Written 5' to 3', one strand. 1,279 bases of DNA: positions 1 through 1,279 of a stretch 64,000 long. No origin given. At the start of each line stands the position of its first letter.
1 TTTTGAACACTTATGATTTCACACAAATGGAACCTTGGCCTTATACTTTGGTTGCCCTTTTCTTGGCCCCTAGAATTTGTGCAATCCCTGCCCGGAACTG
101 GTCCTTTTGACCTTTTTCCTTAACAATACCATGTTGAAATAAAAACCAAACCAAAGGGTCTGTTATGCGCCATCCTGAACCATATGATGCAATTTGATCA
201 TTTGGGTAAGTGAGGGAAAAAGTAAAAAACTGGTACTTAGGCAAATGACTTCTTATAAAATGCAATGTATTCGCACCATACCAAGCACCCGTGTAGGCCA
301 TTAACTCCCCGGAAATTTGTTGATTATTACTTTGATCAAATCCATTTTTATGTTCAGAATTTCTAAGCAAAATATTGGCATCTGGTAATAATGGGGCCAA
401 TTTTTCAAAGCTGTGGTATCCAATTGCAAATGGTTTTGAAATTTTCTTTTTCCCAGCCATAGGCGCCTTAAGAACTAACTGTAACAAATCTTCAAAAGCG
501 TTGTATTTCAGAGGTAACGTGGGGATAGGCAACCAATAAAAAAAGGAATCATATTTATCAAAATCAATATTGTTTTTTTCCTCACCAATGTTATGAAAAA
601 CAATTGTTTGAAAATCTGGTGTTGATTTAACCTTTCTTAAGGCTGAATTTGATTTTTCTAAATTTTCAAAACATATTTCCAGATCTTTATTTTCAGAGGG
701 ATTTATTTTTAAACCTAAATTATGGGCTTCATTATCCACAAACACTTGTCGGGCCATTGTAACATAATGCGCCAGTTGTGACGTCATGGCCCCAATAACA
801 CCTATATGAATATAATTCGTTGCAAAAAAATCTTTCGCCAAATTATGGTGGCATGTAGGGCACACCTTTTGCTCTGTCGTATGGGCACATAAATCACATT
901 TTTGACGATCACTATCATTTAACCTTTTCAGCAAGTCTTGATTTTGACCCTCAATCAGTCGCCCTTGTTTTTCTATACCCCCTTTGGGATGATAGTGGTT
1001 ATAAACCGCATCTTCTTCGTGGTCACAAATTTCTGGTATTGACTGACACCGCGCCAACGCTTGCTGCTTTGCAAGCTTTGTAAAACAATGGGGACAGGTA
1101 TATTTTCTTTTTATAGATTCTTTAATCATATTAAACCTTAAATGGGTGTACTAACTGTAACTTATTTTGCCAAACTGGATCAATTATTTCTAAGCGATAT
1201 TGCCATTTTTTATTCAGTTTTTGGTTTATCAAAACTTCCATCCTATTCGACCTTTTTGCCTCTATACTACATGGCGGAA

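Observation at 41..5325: A tightly packed vWA–PP2C–Ser/Thr kinase–zinc-ribbon operon (TerY-P-like phospho-switch) sits divergent to the T6SS cluster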

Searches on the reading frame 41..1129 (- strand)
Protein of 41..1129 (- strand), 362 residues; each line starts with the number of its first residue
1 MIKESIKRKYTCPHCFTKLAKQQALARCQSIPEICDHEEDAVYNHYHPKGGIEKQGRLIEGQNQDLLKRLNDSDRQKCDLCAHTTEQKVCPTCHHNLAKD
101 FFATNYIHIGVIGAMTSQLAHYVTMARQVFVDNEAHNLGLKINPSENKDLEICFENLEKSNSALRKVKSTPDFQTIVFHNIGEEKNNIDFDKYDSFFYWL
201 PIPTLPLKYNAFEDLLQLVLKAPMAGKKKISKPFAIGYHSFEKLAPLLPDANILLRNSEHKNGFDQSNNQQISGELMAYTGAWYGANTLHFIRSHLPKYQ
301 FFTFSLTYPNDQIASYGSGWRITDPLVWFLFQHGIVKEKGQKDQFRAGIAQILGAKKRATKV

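Call 3: search_protein_families(library=pfam, proteins=[window:41-1129:-], max_evalue=0.1)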
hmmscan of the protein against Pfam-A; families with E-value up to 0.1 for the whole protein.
window:41-1129:- (362 aa): 2 families
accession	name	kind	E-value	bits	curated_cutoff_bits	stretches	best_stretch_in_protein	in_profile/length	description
PF23548.1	Zn_ribbon_FGT1_2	-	0.011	15.8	27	0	9-23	20-34/35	FORGETTER1 second zinc ribbon domain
PF12773.13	DZR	-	0.072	13.7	27.3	0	70-98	7-35/45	Double zinc ribbon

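Call 4: search_protein_families(library=padloc, proteins=[window:41-1129:-], max_evalue=0.1)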
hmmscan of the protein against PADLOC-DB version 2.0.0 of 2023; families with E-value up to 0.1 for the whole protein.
window:41-1129:- (362 aa): 0 families

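Call 5: search_protein_families(library=ncbifam, proteins=[window:41-1129:-], max_evalue=0.1)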
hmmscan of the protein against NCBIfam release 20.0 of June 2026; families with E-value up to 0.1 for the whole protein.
window:41-1129:- (362 aa): 1 family
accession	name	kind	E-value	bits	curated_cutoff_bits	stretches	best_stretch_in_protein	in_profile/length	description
NF041664.1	RNAP_arch_Epp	equivalog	0.035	14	50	1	78-102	3-28/57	transcription elongation factor subunit Spt4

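Call 12: find_encoding_contigs(protein=window:41-1129:-, flank=10000, max_places=6)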
Protein window:41-1129:- (362 aa): no gene with exactly this product is on record in the collection.

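Call 49: find_homologous_proteins(query=A1, max_evalue=0.001)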
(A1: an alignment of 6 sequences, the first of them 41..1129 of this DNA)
Query A1 (6 sequences) (362 aa, profile of the alignment): 7 proteins with E <= 0.001 among 2478 candidates.
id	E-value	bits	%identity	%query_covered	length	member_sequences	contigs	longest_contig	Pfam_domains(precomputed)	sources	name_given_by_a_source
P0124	1.2e-145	503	79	100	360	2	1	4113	-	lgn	-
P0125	4.8e-145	501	95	100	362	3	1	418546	-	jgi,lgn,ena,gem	-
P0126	5.2e-120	419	67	100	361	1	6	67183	-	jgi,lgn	jgi:hypothetical protein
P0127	1.9e-116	407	22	90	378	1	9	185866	PF19993.6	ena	-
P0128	2.6e-115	404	67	93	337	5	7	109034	-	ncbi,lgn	-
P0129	5.5e-64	235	23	88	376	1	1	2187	PF19993.6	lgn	-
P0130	1.6e-31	128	27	36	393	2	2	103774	PF19993.6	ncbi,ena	-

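Call 63: predict_structure(alignment_id=A5)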
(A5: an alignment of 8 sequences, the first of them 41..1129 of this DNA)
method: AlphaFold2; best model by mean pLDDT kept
length: 362 residues; sequences in the alignment: 8
mean_pLDDT: 51.0   pTM: 0.50
mean pLDDT of the five models: 51.0, 44.6, 43.8, 42.8, 34.8
residues with pLDDT >= 90: 0; 70-90: 52; 50-70: 132; < 50: 178
segments of 3 or more residues with pLDDT < 50: 1-19, 23-75, 87-90, 94-103, 132-148, 156-172, 204-209, 257-263, 306-322, 338-362
pLDDT, mean of each block of 10 residues (from residue 1): 36 46 47 35 35 25 32 46 54 40 62 69 61 42 43 51 35 65 61 80 50 69 57 75 60 49 52 64 65 74 49 31 60 57 35 30 31
secondary structure, 60 per line:
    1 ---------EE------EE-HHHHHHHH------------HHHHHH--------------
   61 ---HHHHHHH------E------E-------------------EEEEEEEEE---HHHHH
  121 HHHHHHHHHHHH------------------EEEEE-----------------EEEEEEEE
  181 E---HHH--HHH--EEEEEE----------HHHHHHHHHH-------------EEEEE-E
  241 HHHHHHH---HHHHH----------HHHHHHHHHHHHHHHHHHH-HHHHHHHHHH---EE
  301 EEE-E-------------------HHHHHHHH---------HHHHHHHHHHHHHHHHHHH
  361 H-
elements in order: H21-28 H41-46 H64-70 E104-112 H116-132 E151-155 E173-181 E195-200 H211-220 E234-238 H241-247 H251-255 H266-284 H286-295 E299-303 H325-332 H342-361

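Call 73: search_protein_representatives(alignment_id=A5)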
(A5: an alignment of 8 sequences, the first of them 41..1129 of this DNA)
Query: 8 sequences, 384 profile positions. Proteins with E-value up to 0.001 (for the whole library): 2870; up to 1e-10: 1620; up to 1e-30: 467. The best 150 are listed.
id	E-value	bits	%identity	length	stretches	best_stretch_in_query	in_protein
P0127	6.8e-151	519.2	-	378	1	4-378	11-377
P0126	5.8e-144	496.4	-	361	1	1-382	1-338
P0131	2.7e-97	342.8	-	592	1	10-382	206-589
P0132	1.4e-96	340.4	-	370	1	9-377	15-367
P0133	4.4e-93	328.9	-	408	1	10-379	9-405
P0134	2.0e-80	287.2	-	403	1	10-379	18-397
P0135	4.5e-79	282.8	-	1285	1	10-379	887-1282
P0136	3.1e-77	276.7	-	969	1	10-379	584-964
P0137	4.1e-75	269.8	-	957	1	9-379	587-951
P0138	2.5e-73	263.9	-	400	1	10-381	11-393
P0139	3.1e-73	263.5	-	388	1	7-379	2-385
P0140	2.5e-72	260.6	-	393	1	7-379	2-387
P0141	3.2e-72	260.2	-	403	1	7-379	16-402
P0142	4.1e-72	259.9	-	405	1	8-379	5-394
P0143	7.0e-72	259.1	-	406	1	9-380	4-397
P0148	1.4e-69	251.6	-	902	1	9-381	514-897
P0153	1.7e-66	241.4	-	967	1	7-380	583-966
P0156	4.1e-66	240.1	-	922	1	10-381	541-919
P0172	2.8e-63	230.8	-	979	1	10-379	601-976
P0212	1.5e-57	211.9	-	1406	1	4-379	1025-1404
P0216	6.6e-57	209.8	-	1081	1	9-379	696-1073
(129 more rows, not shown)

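Call 75: search_protein_families(library=pfam, proteins=[P0135, P0136, P0137, P0148, P0153, P0156, P0172, P0212, P0216], max_evalue=0.0001)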
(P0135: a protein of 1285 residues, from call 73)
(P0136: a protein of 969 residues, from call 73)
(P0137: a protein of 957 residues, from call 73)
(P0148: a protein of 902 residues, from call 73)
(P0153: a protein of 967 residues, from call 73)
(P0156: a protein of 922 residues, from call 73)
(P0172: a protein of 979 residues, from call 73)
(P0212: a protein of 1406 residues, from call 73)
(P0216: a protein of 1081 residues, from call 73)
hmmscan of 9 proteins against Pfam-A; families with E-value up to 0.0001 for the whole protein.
P0135 (1285 aa): 1 family
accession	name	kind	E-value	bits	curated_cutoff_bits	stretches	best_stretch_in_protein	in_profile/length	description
PF19993.5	DO-GTPase2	-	1e-06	29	27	0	1077-1194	80-174/226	Double-GTPase 2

P0136 (969 aa): 1 family
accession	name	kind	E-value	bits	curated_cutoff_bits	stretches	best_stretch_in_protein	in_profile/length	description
PF19993.5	DO-GTPase2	-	1.9e-07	31.4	27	1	678-820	1-141/226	Double-GTPase 2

P0137 (957 aa): 1 family
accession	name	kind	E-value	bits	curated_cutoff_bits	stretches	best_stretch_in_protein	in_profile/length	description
PF19993.5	DO-GTPase2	-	7.8e-10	39.2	27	1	680-915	1-208/226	Double-GTPase 2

P0148 (902 aa): 1 family
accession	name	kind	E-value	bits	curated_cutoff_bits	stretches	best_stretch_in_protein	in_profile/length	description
PF18884.5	TSP3_bac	-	8.8e-05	22.7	25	1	347-366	3-22/22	Bacterial TSP3 repeat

P0153 (967 aa): 1 family
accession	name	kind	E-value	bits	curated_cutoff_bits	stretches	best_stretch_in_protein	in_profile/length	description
PF19993.5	DO-GTPase2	-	1.6e-06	28.4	27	1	677-869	1-174/226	Double-GTPase 2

P0156 (922 aa): 1 family
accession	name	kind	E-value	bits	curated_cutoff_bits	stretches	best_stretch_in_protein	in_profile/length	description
PF19993.5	DO-GTPase2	-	9.6e-10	38.9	27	1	632-825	1-177/226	Double-GTPase 2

P0172 (979 aa): 1 family
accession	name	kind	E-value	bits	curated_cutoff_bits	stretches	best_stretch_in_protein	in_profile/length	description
PF19993.5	DO-GTPase2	-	1e-09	38.8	27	1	692-898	1-191/226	Double-GTPase 2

P0212 (1406 aa): 2 families
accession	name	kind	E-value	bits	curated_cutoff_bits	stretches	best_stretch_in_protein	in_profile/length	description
PF19993.5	DO-GTPase2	-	2.7e-10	40.7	27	1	1125-1320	1-174/226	Double-GTPase 2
PF12773.13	DZR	-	6.2e-08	33.1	27.3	1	308-351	1-45/45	Double zinc ribbon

P0216 (1081 aa): 1 family
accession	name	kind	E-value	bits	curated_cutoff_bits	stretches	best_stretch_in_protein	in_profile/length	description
PF19993.5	DO-GTPase2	-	2.2e-08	34.5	27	1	789-994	2-174/226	Double-GTPase 2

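Call 87: fold_search(model_id=the predicted structure, library=pdb)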
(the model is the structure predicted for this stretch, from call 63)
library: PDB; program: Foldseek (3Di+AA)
matches with E <= 10: 1088; with E <= 0.001: 6
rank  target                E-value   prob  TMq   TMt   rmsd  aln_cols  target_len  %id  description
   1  6b9g_A                2.2e-04  0.99  0.29  0.34  11.8       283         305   10  human ATL1 GTPase domain bound to GDP (released 2017-12-06)
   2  6b9g_C                3.4e-04  0.98  0.29  0.33  11.8       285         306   10  human ATL1 GTPase domain bound to GDP (released 2017-12-06)
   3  6xjo_A                5.8e-04  0.98  0.31  0.33   9.1       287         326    9  Human atlastin-3 (residues 1-334) bound to GDP-Mg2+ exhibits an ordered amino terminus (released 2021-06-30)
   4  6b9g_B                5.8e-04  0.96  0.28  0.32  11.9       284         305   10  human ATL1 GTPase domain bound to GDP (released 2017-12-06)
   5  8f7s_A                7.6e-04  0.98  0.29  0.43  10.5       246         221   12  Gi bound delta-opioid receptor in complex with deltorphin (released 2022-12-14)
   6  2atx_A                9.2e-04  0.96  0.24  0.41  10.0       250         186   11  Crystal Structure of the TC10 GppNHp complex (released 2005-09-13)
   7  6ra9_A                1.1e-03  0.92  0.26  0.22  12.8       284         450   13  Novel structural features and post-translational modifications in eukaryotic elongation factor 1A2 from Oryctolagus cu (released 2020-06-03)
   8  7jih_A                1.2e-03  0.97  0.23  0.45  10.0       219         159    9  HRAS A59E GppNHp (released 2022-03-02)
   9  6h46_A                1.3e-03  0.99  0.25  0.49   9.2       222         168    9  Human KRAS in complex with darpin K13 (released 2019-04-24)
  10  2j0v_D                1.3e-03  0.84  0.21  0.37  12.7       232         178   12  The crystal structure of Arabidopsis thaliana RAC7-ROP9: the first RAS superfamily GTPase from the plant kingdom (released 2006-10-04)
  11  3q5d                  1.6e-03  0.98  0.35  0.31  12.2       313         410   10  crystal structure of human Atlastin-1 (residues 1-447) bound to GDP, crystal form 1 (released 2011-01-19)
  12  6b9e_A                1.7e-03  0.90  0.29  0.27  11.6       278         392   11  Human ATL1 mutant - R77A / F151S bound to GDP (released 2017-12-06)
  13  2j0v_B                1.7e-03  0.85  0.23  0.39  10.3       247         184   10  The crystal structure of Arabidopsis thaliana RAC7-ROP9: the first RAS superfamily GTPase from the plant kingdom (released 2006-10-04)
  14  6mta_B                2.0e-03  0.97  0.24  0.48  10.5       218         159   10  KRAS P34R mutant structure in complex with GTP analogue (released 2020-04-15)
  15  4pc2_B                2.0e-03  0.96  0.28  0.27   9.5       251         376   10  Elongation factor Tu:Ts complex with a bound GDP (released 2015-05-06)
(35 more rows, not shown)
